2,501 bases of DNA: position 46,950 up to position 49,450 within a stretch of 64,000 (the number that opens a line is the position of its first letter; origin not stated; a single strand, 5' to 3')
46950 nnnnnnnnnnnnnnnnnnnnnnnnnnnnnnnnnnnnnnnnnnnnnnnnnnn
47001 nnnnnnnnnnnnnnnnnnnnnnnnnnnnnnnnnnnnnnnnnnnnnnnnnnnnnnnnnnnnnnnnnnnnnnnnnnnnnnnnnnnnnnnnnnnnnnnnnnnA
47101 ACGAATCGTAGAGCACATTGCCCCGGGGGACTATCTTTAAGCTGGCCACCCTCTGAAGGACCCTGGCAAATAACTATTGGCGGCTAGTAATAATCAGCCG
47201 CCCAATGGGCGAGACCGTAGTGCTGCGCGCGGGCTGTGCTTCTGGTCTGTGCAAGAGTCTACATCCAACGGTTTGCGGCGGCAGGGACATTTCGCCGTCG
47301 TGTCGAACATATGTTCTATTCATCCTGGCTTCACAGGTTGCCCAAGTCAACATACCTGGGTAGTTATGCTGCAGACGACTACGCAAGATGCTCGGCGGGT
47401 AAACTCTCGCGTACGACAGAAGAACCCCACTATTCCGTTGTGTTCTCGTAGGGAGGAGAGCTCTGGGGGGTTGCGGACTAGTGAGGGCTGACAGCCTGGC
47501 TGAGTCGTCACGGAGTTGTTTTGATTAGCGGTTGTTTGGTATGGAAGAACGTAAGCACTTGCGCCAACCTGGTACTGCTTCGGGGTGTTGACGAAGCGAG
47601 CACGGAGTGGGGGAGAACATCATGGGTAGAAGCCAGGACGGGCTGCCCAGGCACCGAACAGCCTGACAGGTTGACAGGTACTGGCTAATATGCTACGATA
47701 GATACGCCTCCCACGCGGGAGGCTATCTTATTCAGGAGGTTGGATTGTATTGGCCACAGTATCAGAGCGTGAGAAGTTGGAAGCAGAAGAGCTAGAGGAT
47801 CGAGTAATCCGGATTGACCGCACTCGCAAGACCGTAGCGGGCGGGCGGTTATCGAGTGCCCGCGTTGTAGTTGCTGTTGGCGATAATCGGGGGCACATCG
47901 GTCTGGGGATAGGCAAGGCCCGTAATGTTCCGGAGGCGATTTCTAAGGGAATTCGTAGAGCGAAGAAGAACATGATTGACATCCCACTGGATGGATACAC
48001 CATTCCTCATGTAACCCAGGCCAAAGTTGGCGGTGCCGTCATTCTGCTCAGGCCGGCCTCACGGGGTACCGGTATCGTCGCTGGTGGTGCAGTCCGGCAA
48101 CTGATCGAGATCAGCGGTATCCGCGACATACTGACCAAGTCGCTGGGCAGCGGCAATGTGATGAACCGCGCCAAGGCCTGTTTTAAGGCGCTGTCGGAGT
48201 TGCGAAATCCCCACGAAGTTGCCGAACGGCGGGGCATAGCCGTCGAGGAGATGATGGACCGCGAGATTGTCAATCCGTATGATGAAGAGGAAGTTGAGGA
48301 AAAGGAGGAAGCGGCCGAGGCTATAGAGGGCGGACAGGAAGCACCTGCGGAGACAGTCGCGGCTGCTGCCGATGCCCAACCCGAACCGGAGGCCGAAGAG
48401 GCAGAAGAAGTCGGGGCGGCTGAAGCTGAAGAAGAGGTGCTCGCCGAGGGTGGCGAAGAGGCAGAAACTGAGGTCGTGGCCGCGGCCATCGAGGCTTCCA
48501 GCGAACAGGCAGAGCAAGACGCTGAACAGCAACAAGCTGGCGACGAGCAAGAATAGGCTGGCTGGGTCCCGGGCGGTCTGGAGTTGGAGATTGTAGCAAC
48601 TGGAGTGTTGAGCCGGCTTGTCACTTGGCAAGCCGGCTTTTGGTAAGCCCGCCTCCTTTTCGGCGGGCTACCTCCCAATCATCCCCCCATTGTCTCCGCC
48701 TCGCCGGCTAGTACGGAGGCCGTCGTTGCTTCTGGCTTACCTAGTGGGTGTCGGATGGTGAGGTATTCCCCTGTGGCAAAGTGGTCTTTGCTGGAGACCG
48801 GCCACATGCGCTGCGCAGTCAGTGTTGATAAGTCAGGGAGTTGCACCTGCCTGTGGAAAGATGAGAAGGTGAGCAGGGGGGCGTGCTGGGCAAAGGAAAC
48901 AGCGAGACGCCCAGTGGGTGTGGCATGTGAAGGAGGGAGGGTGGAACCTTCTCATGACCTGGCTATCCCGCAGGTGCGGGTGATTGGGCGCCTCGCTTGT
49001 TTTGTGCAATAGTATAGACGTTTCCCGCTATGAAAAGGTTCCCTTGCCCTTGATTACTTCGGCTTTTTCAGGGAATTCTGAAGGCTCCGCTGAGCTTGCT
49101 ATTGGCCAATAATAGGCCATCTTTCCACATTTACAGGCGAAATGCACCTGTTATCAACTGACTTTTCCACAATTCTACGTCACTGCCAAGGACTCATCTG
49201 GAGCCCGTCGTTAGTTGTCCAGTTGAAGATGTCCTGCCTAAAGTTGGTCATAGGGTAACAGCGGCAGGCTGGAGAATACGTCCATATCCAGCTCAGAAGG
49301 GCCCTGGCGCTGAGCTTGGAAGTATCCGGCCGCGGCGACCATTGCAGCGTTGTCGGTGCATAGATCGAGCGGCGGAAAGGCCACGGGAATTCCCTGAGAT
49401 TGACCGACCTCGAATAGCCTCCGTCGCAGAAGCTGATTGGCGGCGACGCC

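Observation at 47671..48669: Stand-alone ribosomal protein S5 homologue with ~100-aa polyacidic tail, its own promoter, leader hairpin and terminator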

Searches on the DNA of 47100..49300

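Call 58: search_rna_families(source=window, start=47100, end=49300, threshold=evalue, max_evalue=1)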
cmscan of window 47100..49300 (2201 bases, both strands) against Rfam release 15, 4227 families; matches with E-value up to 1: 0.
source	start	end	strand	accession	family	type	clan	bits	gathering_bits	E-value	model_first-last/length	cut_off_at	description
